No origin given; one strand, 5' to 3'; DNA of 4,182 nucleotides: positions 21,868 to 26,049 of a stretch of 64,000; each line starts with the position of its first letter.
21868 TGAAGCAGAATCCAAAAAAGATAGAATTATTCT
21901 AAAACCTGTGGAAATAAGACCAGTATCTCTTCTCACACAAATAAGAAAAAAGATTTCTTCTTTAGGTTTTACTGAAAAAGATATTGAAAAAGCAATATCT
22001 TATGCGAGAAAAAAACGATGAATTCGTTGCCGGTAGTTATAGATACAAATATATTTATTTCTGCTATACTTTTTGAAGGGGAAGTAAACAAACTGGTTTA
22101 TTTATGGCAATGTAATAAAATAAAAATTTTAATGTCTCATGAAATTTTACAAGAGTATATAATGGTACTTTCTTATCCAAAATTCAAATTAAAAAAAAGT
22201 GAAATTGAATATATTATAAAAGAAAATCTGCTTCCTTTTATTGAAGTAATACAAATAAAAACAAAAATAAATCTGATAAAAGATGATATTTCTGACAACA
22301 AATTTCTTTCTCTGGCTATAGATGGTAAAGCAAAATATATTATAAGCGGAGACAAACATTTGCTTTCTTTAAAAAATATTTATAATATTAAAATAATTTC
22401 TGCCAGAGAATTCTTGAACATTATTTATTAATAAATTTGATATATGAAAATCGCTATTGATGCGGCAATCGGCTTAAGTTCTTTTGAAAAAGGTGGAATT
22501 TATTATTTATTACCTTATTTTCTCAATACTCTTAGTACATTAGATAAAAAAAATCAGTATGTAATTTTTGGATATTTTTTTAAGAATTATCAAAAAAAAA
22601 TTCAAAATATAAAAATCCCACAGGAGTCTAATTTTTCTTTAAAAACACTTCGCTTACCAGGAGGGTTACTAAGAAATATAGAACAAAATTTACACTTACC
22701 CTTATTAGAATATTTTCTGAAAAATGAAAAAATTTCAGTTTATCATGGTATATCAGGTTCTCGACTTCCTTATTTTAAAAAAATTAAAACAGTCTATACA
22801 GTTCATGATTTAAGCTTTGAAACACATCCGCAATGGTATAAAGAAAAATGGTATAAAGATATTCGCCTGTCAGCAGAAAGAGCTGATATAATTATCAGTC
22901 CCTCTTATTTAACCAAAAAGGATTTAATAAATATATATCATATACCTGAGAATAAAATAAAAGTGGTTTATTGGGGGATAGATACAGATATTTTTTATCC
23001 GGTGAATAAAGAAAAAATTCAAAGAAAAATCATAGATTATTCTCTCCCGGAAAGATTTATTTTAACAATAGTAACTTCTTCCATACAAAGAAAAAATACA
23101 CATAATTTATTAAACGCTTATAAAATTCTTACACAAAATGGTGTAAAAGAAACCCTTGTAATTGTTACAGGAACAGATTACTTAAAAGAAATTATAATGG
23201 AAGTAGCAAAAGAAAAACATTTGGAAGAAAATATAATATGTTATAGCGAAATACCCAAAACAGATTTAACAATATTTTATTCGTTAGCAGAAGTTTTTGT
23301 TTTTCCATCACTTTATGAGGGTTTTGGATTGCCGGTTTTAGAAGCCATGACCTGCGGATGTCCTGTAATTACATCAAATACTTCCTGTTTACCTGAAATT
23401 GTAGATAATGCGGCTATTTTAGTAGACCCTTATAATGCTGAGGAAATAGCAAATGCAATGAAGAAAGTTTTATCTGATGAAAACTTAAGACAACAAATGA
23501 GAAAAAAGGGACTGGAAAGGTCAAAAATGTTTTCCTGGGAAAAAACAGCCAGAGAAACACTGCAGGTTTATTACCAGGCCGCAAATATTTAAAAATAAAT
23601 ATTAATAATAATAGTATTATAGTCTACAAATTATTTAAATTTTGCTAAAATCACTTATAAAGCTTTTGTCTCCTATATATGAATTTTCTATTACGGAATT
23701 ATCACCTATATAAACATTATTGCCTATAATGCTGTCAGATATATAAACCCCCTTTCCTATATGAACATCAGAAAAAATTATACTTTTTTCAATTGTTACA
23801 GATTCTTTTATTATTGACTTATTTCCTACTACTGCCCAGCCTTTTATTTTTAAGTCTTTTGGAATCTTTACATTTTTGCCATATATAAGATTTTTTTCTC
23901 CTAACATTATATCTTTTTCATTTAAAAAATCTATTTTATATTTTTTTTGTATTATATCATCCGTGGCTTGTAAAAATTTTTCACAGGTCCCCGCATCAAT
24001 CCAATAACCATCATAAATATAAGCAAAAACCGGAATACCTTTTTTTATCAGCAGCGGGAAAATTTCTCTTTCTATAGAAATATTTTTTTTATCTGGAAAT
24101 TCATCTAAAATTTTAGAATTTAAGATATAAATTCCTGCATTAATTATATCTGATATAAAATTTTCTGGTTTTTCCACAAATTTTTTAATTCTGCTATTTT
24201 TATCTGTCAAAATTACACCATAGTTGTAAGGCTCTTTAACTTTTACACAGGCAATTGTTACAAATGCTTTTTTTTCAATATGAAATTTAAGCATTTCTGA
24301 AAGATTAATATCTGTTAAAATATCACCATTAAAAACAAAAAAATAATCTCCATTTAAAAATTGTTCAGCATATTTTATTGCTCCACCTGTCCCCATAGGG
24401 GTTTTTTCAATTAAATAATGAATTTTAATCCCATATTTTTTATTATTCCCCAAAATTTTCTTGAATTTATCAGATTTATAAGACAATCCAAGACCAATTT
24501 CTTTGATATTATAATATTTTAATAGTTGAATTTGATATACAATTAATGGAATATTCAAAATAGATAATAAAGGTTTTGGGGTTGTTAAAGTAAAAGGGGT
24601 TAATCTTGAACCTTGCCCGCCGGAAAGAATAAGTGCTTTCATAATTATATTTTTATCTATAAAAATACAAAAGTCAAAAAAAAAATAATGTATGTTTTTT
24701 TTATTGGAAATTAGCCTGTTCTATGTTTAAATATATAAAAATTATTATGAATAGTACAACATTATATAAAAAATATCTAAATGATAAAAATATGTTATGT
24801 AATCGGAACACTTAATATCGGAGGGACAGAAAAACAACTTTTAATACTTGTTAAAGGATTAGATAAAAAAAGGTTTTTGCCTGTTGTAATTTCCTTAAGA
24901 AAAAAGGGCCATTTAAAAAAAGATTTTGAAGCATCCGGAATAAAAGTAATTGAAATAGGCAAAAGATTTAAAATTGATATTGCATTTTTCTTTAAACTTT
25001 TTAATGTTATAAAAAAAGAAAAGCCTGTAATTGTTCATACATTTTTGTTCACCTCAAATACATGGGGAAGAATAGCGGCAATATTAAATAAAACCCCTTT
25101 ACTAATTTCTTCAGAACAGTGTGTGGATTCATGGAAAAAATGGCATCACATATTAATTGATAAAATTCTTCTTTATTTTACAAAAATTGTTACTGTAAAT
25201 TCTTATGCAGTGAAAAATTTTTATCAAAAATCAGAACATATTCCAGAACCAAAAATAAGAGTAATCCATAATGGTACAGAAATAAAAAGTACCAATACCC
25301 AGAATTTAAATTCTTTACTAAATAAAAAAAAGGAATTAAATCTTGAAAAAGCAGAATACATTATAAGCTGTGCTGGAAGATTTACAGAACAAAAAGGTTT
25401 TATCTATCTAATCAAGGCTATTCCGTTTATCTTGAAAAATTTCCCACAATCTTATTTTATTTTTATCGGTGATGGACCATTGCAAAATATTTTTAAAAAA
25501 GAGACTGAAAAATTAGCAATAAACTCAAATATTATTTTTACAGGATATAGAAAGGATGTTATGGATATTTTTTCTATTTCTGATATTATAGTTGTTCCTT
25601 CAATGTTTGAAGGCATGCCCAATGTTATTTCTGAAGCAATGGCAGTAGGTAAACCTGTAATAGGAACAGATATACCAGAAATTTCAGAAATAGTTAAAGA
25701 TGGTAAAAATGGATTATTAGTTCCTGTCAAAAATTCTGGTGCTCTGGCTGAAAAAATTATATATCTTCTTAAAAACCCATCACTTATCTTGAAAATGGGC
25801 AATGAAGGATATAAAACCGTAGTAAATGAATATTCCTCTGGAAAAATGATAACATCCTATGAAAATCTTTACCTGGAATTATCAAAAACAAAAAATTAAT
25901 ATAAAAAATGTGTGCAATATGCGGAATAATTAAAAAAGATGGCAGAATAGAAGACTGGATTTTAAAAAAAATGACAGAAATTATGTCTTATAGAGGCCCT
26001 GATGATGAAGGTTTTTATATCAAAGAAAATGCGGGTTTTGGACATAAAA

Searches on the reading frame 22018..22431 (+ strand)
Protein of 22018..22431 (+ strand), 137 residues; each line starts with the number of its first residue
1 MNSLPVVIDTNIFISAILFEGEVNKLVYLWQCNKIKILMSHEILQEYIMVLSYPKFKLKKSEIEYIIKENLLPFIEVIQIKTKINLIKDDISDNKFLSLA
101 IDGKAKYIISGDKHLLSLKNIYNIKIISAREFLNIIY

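Call 7: search_protein_families(library=pfam, proteins=[window:22018-22431:+], max_evalue=0.001)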
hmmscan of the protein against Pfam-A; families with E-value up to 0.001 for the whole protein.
window:22018-22431:+ (137 aa): 2 families
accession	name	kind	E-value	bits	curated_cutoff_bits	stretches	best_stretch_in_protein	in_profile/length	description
PF13470.12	PIN_3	-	2.4e-20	73.9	27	1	6-114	2-115/115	PIN domain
PF01850.27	PIN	-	7.5e-06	27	23.6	1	6-115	1-114/120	PIN domain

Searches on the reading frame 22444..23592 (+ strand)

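Call 8: search_protein_families(library=pfam, proteins=[window:22444-23592:+], max_evalue=0.001)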
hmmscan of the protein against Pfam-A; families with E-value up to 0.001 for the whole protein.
window:22444-23592:+ (382 aa): 7 families
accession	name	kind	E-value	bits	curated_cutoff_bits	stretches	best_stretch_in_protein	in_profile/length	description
PF00534.26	Glycos_transf_1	-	2.6e-37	128.5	26.4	1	204-357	15-170/172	Glycosyl transferases group 1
PF13692.12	Glyco_trans_1_4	-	3.3e-25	89.4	27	1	213-345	9-142/142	Glycosyl transferases group 1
PF13439.12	Glyco_transf_4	-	4.8e-13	49.9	28.5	1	86-182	62-169/170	Glycosyltransferase Family 4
PF20706.3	GT4-conflict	-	4.1e-09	36.3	26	1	247-373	248-372/385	Family 4 Glycosyltransferase in conflict systems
PF13524.12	Glyco_trans_1_2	-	1.3e-07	32.1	25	1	270-373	35-143/144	Glycosyl transferase-like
PF00982.27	Glyco_transf_20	-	2.5e-05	23.7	32.5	1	267-357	357-451/473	Glycosyltransferase family 20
PF02350.25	Epimerase_2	-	0.00018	20.9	30.6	1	188-354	161-328/347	UDP-N-acetylglucosamine 2-epimerase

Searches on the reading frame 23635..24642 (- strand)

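Call 8: search_protein_families(library=pfam, proteins=[window:23635-24642:-], max_evalue=0.001)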
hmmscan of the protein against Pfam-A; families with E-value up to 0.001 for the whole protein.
window:23635-24642:- (335 aa): 7 families
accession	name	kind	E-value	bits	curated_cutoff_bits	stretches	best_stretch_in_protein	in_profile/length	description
PF00483.29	NTP_transferase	-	9.8e-52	176.4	21.2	1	2-232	1-244/245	Nucleotidyl transferase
PF25084.1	LbH_EIF2B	-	6.2e-14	52.3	54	1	253-333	5-85/105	EIF2B subunit epsilon LbH domain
PF00132.30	Hexapep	-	1.7e-12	46.9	27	1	287-319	2-35/36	Bacterial transferase hexapeptide (six repeats)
PF24894.1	Hexapep_GlmU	-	5.5e-06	26.9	23.3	1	271-329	20-77/104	GlmU-like, C-terminal hexapeptide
PF07959.18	Fucose_pyrophosphorylase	-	3.5e-05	23.4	34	0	276-325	281-328/418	Fucose pyrophosphorylase domain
PF12804.13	NTP_transf_3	-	4.4e-05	24.1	27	1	3-122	1-111/160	MobA-like NTP transferase domain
PF00535.33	Glycos_transf_2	-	0.00072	20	23.3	0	44-164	25-148/168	Glycosyl transferase family 2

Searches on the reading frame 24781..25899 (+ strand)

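Call 4: search_protein_families(library=pfam, proteins=[window:24781-25899:+], max_evalue=0.01)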
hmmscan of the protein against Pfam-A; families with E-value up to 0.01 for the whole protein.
window:24781-25899:+ (372 aa): 6 families
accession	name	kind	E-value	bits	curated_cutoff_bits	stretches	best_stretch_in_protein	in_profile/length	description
PF00534.26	Glycos_transf_1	-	6.6e-41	140.1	26.4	1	182-345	5-171/172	Glycosyl transferases group 1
PF13692.12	Glyco_trans_1_4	-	1.8e-37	129.2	27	1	194-332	3-142/142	Glycosyl transferases group 1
PF13439.12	Glyco_transf_4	-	2.6e-15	57.3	28.5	1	13-167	1-167/170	Glycosyltransferase Family 4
PF13524.12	Glyco_trans_1_2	-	4.1e-06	27.2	25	1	259-356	39-138/144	Glycosyl transferase-like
PF13477.12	Glyco_trans_4_2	-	5.9e-06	26.9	23.4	1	24-111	17-106/139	Glycosyl transferase 4-like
PF13579.12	Glyco_trans_4_4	-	0.00017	22.4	29.7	1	14-165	1-158/158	Glycosyl transferase 4-like domain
